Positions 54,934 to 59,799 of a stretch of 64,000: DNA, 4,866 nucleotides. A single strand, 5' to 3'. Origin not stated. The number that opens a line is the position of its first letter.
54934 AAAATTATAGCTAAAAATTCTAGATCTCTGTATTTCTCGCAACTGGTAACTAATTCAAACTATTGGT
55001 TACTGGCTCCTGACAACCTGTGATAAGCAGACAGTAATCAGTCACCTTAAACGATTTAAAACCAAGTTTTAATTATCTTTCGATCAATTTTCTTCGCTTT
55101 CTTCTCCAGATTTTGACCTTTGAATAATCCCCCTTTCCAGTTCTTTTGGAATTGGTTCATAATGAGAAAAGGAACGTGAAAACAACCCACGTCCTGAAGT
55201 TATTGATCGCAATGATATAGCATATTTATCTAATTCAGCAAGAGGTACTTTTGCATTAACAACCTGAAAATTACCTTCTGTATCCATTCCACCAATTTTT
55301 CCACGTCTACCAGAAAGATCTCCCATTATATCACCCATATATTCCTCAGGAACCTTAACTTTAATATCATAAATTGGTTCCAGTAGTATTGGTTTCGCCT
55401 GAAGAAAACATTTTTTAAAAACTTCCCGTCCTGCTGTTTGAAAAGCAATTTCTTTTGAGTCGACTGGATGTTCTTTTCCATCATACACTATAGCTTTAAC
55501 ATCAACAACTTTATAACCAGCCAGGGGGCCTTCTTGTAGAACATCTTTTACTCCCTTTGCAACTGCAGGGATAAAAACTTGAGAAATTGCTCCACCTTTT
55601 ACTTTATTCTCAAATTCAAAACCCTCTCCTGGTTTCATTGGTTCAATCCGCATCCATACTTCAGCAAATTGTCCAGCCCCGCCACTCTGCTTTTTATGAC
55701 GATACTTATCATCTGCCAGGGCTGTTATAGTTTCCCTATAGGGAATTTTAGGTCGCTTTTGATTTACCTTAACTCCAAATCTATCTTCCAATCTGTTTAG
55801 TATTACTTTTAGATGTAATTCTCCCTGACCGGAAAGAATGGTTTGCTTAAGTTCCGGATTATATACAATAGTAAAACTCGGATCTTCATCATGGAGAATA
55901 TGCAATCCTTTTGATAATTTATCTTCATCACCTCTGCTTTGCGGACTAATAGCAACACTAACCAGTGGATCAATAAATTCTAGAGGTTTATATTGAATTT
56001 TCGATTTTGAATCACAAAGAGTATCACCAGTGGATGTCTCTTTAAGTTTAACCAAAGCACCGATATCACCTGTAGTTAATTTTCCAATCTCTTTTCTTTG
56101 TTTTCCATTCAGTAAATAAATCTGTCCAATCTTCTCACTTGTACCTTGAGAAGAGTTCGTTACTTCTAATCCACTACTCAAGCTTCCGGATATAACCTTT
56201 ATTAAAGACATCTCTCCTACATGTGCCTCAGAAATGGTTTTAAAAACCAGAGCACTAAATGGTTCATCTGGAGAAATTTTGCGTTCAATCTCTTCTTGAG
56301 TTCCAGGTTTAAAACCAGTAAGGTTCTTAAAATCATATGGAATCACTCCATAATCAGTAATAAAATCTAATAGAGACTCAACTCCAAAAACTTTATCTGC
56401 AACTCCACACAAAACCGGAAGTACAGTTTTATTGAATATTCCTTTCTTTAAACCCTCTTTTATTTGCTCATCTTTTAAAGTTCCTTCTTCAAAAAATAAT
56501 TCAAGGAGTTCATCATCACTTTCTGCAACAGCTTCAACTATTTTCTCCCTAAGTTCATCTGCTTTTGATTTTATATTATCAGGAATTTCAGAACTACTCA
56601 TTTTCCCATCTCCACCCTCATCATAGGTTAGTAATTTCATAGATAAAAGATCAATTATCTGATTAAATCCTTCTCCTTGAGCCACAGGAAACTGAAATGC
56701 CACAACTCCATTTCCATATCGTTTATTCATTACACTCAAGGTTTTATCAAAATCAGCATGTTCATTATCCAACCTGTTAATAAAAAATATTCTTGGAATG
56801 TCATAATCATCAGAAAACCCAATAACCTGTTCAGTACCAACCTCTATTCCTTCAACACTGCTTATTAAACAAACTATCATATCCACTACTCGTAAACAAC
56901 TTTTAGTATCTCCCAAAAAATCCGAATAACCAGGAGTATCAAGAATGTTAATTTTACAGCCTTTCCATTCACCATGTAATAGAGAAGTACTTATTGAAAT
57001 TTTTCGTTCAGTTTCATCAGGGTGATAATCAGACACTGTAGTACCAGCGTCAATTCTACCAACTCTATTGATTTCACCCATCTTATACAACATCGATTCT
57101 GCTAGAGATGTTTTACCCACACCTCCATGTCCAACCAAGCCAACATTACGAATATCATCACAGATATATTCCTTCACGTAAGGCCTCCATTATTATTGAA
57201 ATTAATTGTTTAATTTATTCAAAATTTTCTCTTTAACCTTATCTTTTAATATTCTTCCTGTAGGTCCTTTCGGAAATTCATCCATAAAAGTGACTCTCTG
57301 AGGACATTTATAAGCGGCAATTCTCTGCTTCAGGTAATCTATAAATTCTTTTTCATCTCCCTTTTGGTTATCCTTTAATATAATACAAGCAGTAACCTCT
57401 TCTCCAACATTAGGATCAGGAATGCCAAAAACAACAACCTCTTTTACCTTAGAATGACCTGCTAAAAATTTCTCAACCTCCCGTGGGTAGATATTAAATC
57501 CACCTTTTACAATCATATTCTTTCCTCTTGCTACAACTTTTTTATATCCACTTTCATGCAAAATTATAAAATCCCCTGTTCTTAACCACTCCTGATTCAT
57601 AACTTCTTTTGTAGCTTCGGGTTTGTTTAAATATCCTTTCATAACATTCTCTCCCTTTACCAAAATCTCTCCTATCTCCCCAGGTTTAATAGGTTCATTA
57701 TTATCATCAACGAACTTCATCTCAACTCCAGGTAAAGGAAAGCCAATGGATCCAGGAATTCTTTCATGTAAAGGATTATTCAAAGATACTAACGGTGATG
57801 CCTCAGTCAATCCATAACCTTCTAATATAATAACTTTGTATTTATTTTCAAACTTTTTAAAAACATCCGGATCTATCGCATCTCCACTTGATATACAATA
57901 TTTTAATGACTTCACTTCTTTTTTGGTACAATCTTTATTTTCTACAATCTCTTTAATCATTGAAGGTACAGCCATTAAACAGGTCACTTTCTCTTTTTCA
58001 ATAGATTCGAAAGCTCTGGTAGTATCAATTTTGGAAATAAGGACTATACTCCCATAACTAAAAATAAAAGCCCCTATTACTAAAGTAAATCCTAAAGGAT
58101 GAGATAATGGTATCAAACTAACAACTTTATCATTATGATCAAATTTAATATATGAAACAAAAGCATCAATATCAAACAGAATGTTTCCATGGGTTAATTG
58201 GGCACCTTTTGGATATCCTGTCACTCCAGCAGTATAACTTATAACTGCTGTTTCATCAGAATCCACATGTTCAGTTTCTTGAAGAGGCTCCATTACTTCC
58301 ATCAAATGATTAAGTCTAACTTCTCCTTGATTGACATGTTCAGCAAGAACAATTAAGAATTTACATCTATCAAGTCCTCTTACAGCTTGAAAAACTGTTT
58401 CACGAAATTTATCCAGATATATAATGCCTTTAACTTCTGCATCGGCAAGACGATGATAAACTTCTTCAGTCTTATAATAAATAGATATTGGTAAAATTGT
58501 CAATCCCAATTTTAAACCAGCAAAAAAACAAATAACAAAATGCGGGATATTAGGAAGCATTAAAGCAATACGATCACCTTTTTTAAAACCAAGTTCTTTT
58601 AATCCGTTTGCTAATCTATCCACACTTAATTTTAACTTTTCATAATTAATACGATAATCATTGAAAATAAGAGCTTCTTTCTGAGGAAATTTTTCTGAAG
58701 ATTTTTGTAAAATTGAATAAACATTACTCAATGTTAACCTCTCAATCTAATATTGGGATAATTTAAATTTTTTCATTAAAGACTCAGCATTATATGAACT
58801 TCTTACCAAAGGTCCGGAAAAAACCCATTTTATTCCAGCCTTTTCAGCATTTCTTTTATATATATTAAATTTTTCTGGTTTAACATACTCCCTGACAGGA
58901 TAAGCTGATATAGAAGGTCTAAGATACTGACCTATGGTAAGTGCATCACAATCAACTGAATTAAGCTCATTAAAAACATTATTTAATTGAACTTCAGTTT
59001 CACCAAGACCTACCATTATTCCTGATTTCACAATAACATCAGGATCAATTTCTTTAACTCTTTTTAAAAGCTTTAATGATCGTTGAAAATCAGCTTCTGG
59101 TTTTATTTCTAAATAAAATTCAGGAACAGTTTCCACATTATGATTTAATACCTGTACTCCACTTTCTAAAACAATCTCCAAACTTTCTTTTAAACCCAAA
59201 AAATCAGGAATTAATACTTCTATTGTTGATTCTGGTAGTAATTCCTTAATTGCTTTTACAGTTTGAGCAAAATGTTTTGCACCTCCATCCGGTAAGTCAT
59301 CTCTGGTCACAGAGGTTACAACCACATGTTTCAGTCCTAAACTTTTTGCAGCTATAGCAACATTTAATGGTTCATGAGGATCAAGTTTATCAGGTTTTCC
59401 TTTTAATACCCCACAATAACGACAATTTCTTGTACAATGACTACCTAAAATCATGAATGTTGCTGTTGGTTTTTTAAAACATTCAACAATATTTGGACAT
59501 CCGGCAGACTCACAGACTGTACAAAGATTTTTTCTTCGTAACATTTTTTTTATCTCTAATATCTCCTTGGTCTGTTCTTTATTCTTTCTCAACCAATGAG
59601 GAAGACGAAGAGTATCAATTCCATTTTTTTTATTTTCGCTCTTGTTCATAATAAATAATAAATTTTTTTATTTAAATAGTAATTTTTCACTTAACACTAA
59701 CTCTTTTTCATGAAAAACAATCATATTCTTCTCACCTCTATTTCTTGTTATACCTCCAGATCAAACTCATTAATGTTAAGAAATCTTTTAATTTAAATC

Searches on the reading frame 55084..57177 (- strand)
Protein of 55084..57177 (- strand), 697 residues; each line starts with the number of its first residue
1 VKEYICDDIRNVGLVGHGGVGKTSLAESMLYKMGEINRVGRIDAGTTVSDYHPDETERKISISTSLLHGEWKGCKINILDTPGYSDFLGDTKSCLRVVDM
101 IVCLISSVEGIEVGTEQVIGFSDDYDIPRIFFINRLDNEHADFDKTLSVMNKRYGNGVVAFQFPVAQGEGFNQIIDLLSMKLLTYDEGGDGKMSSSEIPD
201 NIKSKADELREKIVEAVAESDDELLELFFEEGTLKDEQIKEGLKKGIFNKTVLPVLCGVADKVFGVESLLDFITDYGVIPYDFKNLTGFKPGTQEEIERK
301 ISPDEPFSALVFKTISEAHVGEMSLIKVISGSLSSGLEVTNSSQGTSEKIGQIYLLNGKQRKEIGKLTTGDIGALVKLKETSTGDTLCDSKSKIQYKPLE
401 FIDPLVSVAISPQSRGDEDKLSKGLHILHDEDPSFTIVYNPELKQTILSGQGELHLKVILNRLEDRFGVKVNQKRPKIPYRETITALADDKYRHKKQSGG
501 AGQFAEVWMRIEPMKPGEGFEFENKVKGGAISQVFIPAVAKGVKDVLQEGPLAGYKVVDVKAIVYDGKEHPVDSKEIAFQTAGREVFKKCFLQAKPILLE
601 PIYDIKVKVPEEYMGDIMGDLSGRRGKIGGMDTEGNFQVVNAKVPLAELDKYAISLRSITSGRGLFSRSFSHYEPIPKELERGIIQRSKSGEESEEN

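Call 8: search_protein_families(library=pfam, proteins=[window:55084-57177:-], max_evalue=0.001)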
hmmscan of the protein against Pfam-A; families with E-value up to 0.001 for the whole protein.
window:55084-57177:- (697 aa): 8 families
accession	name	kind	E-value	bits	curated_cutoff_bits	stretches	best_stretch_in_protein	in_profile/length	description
PF03764.24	EFG_IV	-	2.2e-41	140.8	24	1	476-595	1-121/121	Elongation factor G, domain IV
PF00009.33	GTP_EFTU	-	4.3e-37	128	26.5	1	8-276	2-185/188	Elongation factor Tu GTP binding domain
PF00679.30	EFG_C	-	1.9e-28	98.7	27.9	1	598-680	2-85/89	Elongation factor G C-terminus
PF14492.12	EFG_III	-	1.4e-24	86.4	27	1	403-473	3-73/75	Elongation Factor G, domain III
PF22042.2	EF-G_D2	-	1.4e-15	57.6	27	1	306-389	1-83/84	Elongation factor G domain 2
PF03144.31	GTP_EFTU_D2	-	3.3e-08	34.3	30.3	1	322-388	2-73/73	Elongation factor Tu domain 2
PF01926.29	MMR_HSR1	-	7.6e-06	26.5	21.9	1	11-134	1-112/113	50S ribosome-binding GTPase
PF00735.24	Septin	-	0.00011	22.1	26.2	1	12-101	7-89/280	Septin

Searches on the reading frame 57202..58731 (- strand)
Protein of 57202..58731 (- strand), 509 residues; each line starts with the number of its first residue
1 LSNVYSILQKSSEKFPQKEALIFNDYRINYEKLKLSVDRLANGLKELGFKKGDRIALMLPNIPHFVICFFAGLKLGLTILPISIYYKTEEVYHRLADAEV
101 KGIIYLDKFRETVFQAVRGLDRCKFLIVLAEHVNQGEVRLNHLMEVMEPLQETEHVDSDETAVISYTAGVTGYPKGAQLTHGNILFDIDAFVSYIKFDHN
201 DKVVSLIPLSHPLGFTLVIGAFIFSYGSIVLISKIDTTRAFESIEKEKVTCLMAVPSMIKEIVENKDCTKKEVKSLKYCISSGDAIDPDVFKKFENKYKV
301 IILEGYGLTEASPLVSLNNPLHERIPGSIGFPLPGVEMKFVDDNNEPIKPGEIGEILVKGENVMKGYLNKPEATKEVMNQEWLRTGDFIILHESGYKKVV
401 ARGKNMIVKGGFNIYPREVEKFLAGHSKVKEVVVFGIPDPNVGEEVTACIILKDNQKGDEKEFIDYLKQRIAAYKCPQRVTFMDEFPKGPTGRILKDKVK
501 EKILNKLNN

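Call 8: search_protein_families(library=pfam, proteins=[window:57202-58731:-], max_evalue=0.001)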
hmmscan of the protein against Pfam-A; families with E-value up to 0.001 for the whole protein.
window:57202-58731:- (509 aa): 2 families
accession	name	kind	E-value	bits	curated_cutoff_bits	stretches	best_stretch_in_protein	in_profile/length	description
PF00501.34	AMP-binding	-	6.5e-86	289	29.9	1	9-368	2-384/384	AMP-binding enzyme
PF13193.12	AMP-binding_C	-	3.9e-17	63.4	24.5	1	418-492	1-75/76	AMP-binding enzyme C-terminal domain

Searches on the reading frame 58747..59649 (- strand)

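Call 8: search_protein_families(library=pfam, proteins=[window:58747-59649:-], max_evalue=0.001)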
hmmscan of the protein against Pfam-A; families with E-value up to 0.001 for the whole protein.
window:58747-59649:- (300 aa): 2 families
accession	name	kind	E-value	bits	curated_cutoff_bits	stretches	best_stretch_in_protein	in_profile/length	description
PF04055.27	Radical_SAM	-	1.1e-22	81.4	29.5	1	67-227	2-164/166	Radical SAM superfamily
PF16881.10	LIAS_N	-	3.5e-05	24.6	27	1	7-51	52-96/96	N-terminal domain of lipoyl synthase of Radical_SAM family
